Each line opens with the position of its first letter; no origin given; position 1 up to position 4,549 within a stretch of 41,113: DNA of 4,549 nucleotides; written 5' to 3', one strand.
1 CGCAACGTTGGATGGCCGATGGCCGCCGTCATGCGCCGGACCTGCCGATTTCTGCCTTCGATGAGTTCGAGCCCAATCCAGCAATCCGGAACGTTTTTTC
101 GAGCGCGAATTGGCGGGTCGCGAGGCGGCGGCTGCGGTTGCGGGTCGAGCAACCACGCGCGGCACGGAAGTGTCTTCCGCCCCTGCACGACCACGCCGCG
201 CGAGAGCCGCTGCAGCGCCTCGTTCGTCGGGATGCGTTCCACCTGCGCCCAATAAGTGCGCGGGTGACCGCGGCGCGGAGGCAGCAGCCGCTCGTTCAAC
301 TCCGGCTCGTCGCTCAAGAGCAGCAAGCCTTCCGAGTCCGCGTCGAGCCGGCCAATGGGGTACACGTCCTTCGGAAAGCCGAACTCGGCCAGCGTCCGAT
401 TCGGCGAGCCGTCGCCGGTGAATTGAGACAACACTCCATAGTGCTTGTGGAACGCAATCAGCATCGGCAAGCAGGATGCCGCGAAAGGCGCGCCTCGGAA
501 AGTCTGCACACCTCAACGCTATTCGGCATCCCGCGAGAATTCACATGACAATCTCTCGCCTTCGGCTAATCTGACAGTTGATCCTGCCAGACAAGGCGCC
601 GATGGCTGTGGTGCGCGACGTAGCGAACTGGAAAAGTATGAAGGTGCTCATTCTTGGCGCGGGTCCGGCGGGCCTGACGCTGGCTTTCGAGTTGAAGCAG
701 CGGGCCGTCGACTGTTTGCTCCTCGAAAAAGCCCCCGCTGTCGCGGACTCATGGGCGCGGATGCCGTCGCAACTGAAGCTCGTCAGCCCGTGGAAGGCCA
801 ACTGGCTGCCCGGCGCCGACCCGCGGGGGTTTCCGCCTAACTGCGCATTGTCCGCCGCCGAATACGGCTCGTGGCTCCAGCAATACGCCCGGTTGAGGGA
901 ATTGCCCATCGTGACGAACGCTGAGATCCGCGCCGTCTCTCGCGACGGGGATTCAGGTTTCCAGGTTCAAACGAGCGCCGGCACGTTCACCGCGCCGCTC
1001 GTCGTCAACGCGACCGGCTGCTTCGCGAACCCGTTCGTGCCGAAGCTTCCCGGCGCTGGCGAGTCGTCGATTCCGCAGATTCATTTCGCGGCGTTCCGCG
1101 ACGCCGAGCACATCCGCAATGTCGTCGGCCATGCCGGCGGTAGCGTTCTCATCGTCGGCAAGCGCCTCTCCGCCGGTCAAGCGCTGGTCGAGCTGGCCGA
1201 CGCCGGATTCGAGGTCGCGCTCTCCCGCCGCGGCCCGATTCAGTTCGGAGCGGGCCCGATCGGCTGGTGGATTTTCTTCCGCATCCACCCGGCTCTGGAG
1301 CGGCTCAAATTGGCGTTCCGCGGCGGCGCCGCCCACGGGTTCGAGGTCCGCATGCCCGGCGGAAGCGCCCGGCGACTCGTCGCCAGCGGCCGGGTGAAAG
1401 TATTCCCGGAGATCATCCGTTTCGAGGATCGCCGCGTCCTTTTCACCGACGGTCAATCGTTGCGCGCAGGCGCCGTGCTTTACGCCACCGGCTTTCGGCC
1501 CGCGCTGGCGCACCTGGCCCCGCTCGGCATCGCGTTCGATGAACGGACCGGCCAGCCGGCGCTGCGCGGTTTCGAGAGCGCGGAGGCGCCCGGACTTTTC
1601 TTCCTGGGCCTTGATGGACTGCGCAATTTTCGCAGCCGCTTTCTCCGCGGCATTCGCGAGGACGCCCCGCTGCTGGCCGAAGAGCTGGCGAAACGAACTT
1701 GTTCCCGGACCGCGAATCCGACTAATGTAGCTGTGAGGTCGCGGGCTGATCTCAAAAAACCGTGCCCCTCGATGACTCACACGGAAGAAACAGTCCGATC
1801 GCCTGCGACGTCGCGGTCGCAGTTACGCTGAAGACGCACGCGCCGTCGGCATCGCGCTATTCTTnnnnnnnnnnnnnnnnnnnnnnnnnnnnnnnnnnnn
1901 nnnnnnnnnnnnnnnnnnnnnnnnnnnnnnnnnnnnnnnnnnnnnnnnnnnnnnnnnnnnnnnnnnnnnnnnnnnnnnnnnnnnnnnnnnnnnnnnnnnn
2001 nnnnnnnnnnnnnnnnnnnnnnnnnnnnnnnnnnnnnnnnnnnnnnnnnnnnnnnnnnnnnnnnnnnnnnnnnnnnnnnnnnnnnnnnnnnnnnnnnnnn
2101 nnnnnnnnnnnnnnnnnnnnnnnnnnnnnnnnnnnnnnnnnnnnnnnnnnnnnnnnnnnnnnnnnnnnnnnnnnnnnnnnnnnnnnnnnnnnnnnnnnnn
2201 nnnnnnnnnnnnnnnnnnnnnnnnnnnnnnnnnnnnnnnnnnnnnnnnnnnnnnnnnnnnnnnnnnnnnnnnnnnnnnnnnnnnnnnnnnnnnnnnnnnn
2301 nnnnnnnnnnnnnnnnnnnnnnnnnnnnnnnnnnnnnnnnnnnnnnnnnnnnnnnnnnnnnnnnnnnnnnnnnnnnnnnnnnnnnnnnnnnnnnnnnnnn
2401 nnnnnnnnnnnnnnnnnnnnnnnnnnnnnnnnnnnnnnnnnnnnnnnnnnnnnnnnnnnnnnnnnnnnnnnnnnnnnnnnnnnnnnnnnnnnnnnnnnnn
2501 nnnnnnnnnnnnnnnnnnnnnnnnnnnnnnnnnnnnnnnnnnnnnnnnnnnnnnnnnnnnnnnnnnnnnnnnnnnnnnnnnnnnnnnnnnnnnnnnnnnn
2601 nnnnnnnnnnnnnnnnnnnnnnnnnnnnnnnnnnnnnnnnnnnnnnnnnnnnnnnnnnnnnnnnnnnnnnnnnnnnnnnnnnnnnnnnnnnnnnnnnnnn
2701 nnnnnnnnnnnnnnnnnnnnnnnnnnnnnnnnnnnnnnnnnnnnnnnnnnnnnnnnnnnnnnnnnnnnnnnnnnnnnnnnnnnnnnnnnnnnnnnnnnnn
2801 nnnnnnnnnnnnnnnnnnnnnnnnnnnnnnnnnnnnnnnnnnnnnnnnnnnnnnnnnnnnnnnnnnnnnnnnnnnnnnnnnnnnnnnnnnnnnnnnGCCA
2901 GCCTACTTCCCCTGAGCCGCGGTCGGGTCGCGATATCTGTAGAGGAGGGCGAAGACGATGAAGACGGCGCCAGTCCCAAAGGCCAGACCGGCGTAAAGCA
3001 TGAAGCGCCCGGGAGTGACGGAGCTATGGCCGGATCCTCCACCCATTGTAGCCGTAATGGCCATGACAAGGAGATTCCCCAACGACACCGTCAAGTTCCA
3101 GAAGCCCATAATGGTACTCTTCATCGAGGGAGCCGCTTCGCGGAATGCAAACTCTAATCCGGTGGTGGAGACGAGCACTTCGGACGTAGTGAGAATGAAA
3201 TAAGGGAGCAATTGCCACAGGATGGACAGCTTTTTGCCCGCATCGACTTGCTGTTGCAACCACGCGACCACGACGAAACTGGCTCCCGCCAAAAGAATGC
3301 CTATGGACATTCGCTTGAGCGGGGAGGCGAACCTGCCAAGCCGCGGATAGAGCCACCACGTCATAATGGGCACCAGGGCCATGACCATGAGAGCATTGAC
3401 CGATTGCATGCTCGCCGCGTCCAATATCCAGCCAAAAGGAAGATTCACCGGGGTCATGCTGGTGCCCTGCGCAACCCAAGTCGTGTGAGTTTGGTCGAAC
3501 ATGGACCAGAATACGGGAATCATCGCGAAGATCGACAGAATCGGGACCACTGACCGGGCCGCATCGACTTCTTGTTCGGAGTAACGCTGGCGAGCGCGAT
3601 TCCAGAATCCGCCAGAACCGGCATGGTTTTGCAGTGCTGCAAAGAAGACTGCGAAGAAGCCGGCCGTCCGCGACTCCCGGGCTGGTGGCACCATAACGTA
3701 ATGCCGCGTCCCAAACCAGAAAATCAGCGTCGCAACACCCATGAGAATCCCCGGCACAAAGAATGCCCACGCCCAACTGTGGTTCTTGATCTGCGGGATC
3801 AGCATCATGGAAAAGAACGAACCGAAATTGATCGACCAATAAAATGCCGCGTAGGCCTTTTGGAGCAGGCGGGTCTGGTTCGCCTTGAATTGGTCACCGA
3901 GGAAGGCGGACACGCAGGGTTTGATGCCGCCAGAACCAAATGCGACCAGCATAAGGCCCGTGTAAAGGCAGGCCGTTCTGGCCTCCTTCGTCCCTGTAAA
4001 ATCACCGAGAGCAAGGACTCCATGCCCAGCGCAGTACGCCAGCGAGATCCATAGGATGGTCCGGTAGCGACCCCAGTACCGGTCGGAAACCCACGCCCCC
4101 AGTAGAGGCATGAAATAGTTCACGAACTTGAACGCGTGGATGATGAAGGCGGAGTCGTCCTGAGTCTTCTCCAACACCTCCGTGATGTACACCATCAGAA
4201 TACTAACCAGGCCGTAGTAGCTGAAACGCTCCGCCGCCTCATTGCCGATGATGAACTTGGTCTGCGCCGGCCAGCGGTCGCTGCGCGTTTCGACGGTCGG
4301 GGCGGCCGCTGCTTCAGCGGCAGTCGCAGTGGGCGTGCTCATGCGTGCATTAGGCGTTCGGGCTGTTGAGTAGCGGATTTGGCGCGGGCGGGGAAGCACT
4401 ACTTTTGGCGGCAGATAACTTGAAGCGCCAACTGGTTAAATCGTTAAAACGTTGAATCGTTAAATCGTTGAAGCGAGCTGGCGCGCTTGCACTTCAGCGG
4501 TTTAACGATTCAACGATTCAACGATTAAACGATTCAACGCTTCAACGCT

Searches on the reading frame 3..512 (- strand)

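Call 18: search_protein_families(library=pfam, proteins=[window:3-512:-])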
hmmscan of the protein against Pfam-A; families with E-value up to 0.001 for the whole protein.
window:3-512:- (170 aa): 1 family
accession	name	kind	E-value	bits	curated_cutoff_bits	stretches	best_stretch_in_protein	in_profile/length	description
PF00849.27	PseudoU_synth_2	-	7.4e-16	59.2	26.8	1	18-164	2-152/152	RNA pseudouridylate synthase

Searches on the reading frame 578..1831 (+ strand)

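Call 18: search_protein_families(library=pfam, proteins=[window:578-1831:+])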
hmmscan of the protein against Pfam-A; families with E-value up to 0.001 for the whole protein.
window:578-1831:+ (417 aa): 7 families
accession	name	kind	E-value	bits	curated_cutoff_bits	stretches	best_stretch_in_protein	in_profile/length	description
PF13738.12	Pyr_redox_3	-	7.9e-32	111.2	30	1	24-220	1-197/305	Pyridine nucleotide-disulphide oxidoreductase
PF01266.30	DAO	-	1.9e-11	44.5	27.9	2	92-157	147-217/353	FAD dependent oxidoreductase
PF07992.20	Pyr_redox_2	-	1.2e-10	41.8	26.1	1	21-194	1-149/291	Pyridine nucleotide-disulphide oxidoreductase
PF03486.20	HI0933_like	-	3.2e-06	27.2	50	0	22-55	2-35/244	HI0933-like protein Rossmann domain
PF01494.25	FAD_binding_3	-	1.1e-05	25.3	22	1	21-53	2-34/349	FAD binding domain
PF13450.12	NAD_binding_8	-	1.7e-05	25.4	21.9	1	25-55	1-31/68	NAD(P)-binding Rossmann-like domain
PF00890.30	FAD_binding_2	-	0.00043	20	20.4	1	23-54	2-33/414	FAD binding domain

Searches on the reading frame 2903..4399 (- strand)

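Call 18: search_protein_families(library=pfam, proteins=[window:2903-4399:-])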
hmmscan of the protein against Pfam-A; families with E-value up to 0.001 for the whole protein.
window:2903-4399:- (498 aa): 2 families
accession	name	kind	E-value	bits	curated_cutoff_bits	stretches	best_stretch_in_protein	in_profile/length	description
PF00854.27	PTR2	-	6.3e-76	256.2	27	1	112-451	1-378/392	POT family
PF07690.21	MFS_1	-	3.7e-20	72.6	33.4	1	63-444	13-345/347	Major Facilitator Superfamily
